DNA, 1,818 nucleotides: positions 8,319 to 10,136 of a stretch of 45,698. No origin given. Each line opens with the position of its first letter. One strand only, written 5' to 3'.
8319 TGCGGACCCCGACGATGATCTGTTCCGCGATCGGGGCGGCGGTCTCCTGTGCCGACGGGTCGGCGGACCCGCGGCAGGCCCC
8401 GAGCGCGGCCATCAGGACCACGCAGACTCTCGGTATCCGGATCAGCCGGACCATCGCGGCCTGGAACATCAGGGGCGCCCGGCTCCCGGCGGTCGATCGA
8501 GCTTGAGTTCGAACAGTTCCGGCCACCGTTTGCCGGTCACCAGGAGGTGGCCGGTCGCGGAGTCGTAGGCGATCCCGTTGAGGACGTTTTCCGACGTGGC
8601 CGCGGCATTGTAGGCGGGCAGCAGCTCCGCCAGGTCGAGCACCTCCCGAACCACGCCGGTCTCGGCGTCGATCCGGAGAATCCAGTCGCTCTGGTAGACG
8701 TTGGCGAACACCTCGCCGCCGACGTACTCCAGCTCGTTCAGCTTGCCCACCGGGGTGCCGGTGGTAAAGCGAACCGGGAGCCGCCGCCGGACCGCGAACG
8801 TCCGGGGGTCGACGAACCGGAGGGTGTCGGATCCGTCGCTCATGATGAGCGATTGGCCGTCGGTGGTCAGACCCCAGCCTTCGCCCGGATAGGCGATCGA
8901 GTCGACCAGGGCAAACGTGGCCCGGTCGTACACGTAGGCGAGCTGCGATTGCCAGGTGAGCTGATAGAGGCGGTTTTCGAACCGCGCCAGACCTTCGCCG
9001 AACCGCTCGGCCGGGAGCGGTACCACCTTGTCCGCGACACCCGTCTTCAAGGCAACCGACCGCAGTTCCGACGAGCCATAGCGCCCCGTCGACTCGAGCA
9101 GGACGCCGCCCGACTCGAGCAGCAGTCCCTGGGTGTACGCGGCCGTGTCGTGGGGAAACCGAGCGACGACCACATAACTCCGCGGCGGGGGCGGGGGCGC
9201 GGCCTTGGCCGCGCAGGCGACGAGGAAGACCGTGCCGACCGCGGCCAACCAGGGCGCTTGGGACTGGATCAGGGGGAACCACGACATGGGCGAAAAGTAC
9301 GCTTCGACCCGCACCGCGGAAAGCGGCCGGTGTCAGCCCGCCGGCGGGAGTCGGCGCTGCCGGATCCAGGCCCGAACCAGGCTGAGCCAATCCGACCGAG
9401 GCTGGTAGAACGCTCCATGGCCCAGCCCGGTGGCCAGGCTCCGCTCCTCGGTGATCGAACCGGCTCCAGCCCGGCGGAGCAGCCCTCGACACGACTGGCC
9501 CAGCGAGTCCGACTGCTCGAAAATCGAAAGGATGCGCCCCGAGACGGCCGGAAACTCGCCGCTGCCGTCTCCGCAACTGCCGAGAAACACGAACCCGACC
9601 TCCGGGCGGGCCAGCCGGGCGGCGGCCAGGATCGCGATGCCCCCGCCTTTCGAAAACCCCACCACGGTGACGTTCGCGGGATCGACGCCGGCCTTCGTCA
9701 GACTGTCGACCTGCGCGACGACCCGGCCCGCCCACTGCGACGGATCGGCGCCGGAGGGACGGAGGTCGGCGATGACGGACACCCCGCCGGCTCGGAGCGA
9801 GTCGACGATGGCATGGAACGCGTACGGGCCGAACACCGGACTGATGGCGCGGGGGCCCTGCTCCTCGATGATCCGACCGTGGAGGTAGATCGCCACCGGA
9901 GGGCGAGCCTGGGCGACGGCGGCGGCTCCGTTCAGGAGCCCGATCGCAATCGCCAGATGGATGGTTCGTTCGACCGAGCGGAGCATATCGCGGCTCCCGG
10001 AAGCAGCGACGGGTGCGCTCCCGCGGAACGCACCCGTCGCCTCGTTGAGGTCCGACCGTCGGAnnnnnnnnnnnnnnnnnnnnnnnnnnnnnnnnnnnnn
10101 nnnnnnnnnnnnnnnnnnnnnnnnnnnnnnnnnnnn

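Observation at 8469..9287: Gln follows every Sec-type signal peptide in the window, next to a lipoprotein glutaminyl cyclase: a possible Q-rule outside Bacteroidetes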

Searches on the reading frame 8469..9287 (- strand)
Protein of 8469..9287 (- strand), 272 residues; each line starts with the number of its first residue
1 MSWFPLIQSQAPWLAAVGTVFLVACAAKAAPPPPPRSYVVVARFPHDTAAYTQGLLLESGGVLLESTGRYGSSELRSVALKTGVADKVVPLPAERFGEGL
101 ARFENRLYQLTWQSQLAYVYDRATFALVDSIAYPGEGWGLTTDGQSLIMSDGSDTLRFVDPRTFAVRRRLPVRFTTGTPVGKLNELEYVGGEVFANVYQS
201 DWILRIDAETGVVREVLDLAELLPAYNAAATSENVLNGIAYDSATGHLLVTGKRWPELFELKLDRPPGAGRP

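Call 7: search_protein_families(library=pfam, proteins=[window:8469-9287:-])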
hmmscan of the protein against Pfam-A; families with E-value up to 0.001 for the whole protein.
window:8469-9287:- (272 aa): 1 family
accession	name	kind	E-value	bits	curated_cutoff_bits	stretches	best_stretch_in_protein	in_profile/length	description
PF05096.18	Glu_cyclase_2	-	3.7e-88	295.6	22.3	1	27-263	16-249/249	Glutamine cyclotransferase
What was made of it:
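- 8469..9287 (-): Type I (beta-propeller) glutaminyl-peptide cyclotransferase with a lipoprotein signal peptide, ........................|C. Lipobox L-V-A-C; the Cys codon is at 9213-9215. An alternative GTG start lies at 9314. Call 7: PF05096, E 3.7e-88.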

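Call 13: find_related_loci(query=window:8469-9287:-, collection=genome_contigs, flank=10000)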
Query window:8469-9287:- (272 aa) in genome_contigs; peptide patterns used: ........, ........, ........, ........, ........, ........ (x = any residue, [..] = any of these).
600 stretches matched a pattern (row limit reached: there are more); 585 encode a relative of the query (tblastn E <= 1e-3); the best 80 are kept; 80 distinct loci.
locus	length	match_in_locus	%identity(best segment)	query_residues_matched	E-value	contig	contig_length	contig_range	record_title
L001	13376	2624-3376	58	17-268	3e-92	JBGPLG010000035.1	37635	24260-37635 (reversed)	MAG: Gemmatimonadota bacterium isolate OBJ_0618_7090110_268 k141_6102205_length_37635_cov_20.1058, whole genome shotgun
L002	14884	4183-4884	63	34-268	8e-91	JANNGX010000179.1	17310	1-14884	MAG: Gemmatimonadales bacterium isolate SOY_6_C_metabat_360 SOY_6_C_k141_3087082, whole genome shotgun sequence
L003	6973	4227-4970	60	19-268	1e-90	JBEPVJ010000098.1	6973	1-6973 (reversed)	MAG: Gemmatimonadales bacterium isolate 22E.semibin_refined.014_sub NODE_10815_length_6973_cov_5.651344, whole genome sh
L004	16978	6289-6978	61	38-268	1e-86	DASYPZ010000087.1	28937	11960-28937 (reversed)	MAG TPA_asm: Gemmatimonadales bacterium isolate SMAG_U4471 k141_219447, whole genome shotgun sequence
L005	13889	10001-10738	57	12-268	3e-85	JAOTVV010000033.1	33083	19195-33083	MAG: Gemmatimonadota bacterium isolate 13_May_SF_Bin58 13_May_SF_Bin58_scaffold_769_c1, whole genome shotgun sequence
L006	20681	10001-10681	60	34-263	4e-81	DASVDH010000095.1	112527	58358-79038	MAG TPA_asm: Longimicrobiales bacterium isolate SMAG_U2028 k141_121644, whole genome shotgun sequence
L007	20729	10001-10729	54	20-263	8e-78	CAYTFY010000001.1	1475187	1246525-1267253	MAG TPA_asm: uncultured Gemmatimonadaceae bacterium isolate SRP193066_co1_133 genome assembly, contig: NODE_3_length_147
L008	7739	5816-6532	53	20-264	1e-74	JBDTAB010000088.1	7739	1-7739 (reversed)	MAG: Gemmatimonadaceae bacterium isolate cluster2_bin.1 k127_4109721, whole genome shotgun sequence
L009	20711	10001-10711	55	29-267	9e-74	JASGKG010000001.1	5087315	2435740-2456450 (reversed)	MAG: Nibricoccus sp. isolate 5N562 JMF-2111-06-0005.ont.bin.562_0, whole genome shotgun sequence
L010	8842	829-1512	54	38-268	5e-73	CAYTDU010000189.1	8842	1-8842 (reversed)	MAG TPA_asm: uncultured Gemmatimonadaceae bacterium isolate binchicken_co334_134 genome assembly, contig: NODE_14928_len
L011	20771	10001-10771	49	14-272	4e-72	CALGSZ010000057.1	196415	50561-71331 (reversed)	MAG TPA_asm: uncultured Chloroflexi bacterium isolate SRR5251193_bin.127_CONCOCT_v1.1_MAG genome assembly, contig: ERZ79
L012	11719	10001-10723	52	24-267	6e-72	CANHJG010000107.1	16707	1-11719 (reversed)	MAG: Opitutae bacterium isolate RE-23may17-750 genome assembly, contig: RE-23may17-C12126, whole genome shotgun sequence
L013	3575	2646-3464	50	14-267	5e-72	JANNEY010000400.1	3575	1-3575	MAG: Opitutaceae bacterium isolate OTE_75_metabat_356 OTE_75_k141_4555300, whole genome shotgun sequence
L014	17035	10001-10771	51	20-266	2e-70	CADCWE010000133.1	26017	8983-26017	MAG: uncultured Thermomicrobiales bacterium isolate AVDCRST_MAG73 genome assembly, contig: NODE339, whole genome shotgun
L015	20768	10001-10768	52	6-263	1e-70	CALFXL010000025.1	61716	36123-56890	MAG TPA_asm: uncultured Opitutaceae bacterium isolate SRR4028131_bin.109_CONCOCT_v1.1_MAG genome assembly, contig: ERZ79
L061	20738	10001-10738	46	23-265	9e-66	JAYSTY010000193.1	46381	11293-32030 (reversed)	MAG: Blastocatellia bacterium isolate GFS_12554 GFS_12554_192, whole genome shotgun sequence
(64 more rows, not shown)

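Call 27: search_solved_structures(query=window:8469-9287:-, show_alignments=2)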
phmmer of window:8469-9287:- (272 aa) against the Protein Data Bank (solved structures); distinct sequences matched with E-value up to 0.001: 4.
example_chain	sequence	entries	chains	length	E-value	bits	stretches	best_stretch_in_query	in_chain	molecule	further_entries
3mbr_X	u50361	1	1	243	3.9e-55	190.4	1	32-269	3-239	Glutamine cyclotransferase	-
3nol_A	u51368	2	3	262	1e-53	185.8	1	28-268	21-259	Glutamine cyclotransferase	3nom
2faw_A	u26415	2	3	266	3.8e-52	180.6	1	33-264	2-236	glutamine cyclotransferase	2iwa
3nok_A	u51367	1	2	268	1.5e-39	139.3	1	32-264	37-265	Glutaminyl Cyclase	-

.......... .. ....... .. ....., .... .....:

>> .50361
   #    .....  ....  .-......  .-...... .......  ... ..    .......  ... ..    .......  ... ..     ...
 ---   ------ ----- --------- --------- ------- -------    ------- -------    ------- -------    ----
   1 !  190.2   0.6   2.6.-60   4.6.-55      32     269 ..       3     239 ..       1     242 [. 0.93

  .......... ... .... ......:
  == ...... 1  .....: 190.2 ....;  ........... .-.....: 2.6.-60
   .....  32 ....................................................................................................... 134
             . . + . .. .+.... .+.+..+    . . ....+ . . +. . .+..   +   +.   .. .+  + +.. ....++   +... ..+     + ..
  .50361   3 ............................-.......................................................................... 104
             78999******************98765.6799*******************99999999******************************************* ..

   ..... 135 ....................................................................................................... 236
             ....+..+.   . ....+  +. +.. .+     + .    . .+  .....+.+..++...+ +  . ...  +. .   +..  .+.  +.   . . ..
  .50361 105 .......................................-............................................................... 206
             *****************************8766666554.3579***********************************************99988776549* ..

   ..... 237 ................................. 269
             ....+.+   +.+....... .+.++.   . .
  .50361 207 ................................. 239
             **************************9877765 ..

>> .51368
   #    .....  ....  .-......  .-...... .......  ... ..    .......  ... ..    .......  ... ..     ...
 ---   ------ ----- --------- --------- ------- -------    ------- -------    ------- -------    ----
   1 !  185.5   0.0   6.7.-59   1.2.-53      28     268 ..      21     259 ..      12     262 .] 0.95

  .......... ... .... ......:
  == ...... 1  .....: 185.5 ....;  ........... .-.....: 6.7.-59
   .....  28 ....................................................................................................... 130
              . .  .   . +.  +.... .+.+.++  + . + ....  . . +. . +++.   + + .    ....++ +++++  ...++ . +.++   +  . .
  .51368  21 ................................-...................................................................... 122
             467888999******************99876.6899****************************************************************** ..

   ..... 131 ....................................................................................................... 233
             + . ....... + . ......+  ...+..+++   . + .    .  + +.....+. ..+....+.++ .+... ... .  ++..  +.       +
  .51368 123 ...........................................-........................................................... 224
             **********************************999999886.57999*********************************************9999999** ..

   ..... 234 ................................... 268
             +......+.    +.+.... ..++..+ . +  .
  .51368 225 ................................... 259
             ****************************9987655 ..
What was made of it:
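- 8469..9287 (-): Call 27: 3mbr E 3.9e-55, 3nol E 1e-53, 2faw E 3.8e-52.
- On Type I glutaminyl cyclase (Pfam PF05096, five-bladed beta-propeller): 3mbr, 3nol, 2faw and 3nok, with query residues 28-269 aligned (call 27).
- Checked: It matches PF05096 Glu_cyclase_2 at E 3.7e-88 over positions 16-249 of the 249-position profile (call 7), and solved QCs 3mbr, 3nol, 2faw and 3nok (call 27).
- Tried and rejected: It seemed unnecessary given full-length matches to four solved structures (E 1.5e-39 to 3.9e-55, call 27).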

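Call 52: search_protein_families(library=ncbifam, proteins=[window:8469-9287:-], max_evalue=0.01)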
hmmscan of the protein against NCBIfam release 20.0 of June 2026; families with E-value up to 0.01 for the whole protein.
window:8469-9287:- (272 aa): 0 families

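Call 55: find_related_loci(query=L061:1630-4104:+, collection=genome_contigs, flank=10000)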
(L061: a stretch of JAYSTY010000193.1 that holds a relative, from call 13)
Query L061:1630-4104:+ (824 aa) in genome_contigs; peptide patterns used: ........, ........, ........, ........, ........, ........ (x = any residue, [..] = any of these).
339 stretches matched a pattern; 226 encode a relative of the query (tblastn E <= 1e-3); the best 80 are kept; 80 distinct loci.
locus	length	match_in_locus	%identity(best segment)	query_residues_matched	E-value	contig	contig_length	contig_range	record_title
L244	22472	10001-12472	100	1-824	0e+0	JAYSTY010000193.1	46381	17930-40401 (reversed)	MAG: Blastocatellia bacterium isolate GFS_12554 GFS_12554_192, whole genome shotgun sequence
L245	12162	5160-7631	99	1-824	0e+0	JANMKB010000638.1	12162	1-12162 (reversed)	MAG: Blastocatellia bacterium isolate OTE_64_metabat_263 OTE_64_k141_2315253, whole genome shotgun sequence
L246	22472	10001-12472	90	1-824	0e+0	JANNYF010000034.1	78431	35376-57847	MAG: Blastocatellia bacterium isolate VAR_34_concoct_43 VAR_34_k141_237345, whole genome shotgun sequence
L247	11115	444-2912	90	1-823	0e+0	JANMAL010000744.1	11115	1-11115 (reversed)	MAG: Blastocatellia bacterium isolate OTE_12_concoct_250 OTE_12_k141_371507, whole genome shotgun sequence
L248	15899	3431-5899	89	1-824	0e+0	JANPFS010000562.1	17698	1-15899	MAG: Blastocatellia bacterium isolate VAR_78_concoct_101 VAR_78_k141_1222732, whole genome shotgun sequence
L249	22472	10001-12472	89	1-824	0e+0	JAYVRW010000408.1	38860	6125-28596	MAG: Blastocatellia bacterium isolate GL73_DN_metabat_76 GL73_DN_metabat_76_407, whole genome shotgun sequence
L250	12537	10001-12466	89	1-822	0e+0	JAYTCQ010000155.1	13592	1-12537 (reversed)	MAG: Blastocatellia bacterium isolate GFS_1591 GFS_1591_154, whole genome shotgun sequence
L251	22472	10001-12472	90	1-824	0e+0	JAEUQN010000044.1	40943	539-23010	MAG: Blastocatellia bacterium isolate new MAG-252 NODE_44_length_40943_cov_4.871161, whole genome shotgun sequence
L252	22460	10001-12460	90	1-820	0e+0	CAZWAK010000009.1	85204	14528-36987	MAG TPA_asm: uncultured Heliobacteriaceae bacterium isolate SRP287051_co1_146 genome assembly, contig: NODE_600_length_8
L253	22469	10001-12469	89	1-823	0e+0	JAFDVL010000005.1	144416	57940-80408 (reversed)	MAG: Acidobacteria bacterium isolate SZAS-15 ACID-KAN-5__5__length-144416, whole genome shotgun sequence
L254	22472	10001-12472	84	1-824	0e+0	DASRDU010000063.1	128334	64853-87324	MAG TPA_asm: Blastocatellia bacterium isolate SMAG_U9988 k141_46600, whole genome shotgun sequence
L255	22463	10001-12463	83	5-824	0e+0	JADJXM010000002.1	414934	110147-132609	MAG: Acidobacteria bacterium isolate Kalu_18-Q3-R12-55_MAXAC.123 tig00002462-10-4146580, whole genome shotgun sequence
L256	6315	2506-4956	82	5-821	0e+0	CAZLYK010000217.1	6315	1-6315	MAG TPA_asm: uncultured Heliobacteriaceae bacterium isolate SRP173033_co3_4 genome assembly, contig: NODE_18307_length_6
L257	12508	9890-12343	82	5-822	0e+0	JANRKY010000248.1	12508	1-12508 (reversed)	MAG: Blastocatellia bacterium isolate bins.148 k141_1718832, whole genome shotgun sequence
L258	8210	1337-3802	82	2-823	0e+0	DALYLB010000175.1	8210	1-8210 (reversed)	MAG TPA_asm: Blastocatellia bacterium isolate CTOTU46662 NODE_1355_length_8210_cov_4.662906, whole genome shotgun sequen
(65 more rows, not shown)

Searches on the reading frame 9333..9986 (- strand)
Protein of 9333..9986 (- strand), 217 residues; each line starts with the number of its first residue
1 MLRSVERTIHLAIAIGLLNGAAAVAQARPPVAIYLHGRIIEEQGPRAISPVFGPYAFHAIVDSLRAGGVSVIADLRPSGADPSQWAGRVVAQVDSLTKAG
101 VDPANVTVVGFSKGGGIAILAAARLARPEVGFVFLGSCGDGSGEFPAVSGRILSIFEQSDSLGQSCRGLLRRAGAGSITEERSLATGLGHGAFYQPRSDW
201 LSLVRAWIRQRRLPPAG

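Call 7: search_protein_families(library=pfam, proteins=[window:9333-9986:-])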
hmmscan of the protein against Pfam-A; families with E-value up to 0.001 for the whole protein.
window:9333-9986:- (217 aa): 1 family
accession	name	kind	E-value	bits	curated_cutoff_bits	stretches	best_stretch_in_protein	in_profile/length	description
PF01764.32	Lipase_3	-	0.00029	21.2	22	1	73-127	43-86/140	Lipase (class 3)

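Call 36: find_homologous_proteins(query=window:9333-9986:-, max_evalue=1e-10)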
Query window:9333-9986:- (217 aa): 256 proteins with E <= 1e-10 among 8000 candidates; the best 120 are listed.
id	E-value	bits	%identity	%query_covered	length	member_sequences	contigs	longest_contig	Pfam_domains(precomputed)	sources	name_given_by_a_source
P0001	1.2e-132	458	99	100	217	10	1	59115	-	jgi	-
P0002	1.4e-71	259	66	83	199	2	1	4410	-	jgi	-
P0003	3.7e-71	257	64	93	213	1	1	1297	-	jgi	jgi:dienelactone hydrolase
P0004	1.5e-70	255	58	95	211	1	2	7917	PF02230.23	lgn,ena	-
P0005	3.7e-70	254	57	98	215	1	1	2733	-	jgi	jgi:hypothetical protein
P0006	5.5e-70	253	63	83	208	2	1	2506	-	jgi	jgi:dienelactone hydrolase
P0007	2.7e-69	251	61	83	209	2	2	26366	-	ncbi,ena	-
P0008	4.1e-69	250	64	83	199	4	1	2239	-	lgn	-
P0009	1.6e-67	245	65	82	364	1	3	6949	PF07617.18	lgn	-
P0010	1.8e-67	245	61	90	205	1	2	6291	-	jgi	jgi:dienelactone hydrolase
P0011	2.8e-67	244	63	82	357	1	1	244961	-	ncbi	ncbi:MAG: hypothetical protein ACKVZ0_10650 [Gemmatimonadales bacterium]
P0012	9.1e-66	240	60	92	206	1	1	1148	-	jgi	jgi:hypothetical protein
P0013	3.5e-65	238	61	83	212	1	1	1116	PF02230.23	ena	-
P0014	1.2e-63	233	59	86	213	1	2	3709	-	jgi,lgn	-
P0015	6.8e-63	230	54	94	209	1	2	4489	PF02230.23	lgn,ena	-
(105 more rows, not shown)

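Call 52: search_protein_families(library=ncbifam, proteins=[window:9333-9986:-], max_evalue=0.01)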
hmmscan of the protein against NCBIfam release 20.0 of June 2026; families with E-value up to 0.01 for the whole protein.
window:9333-9986:- (217 aa): 0 families
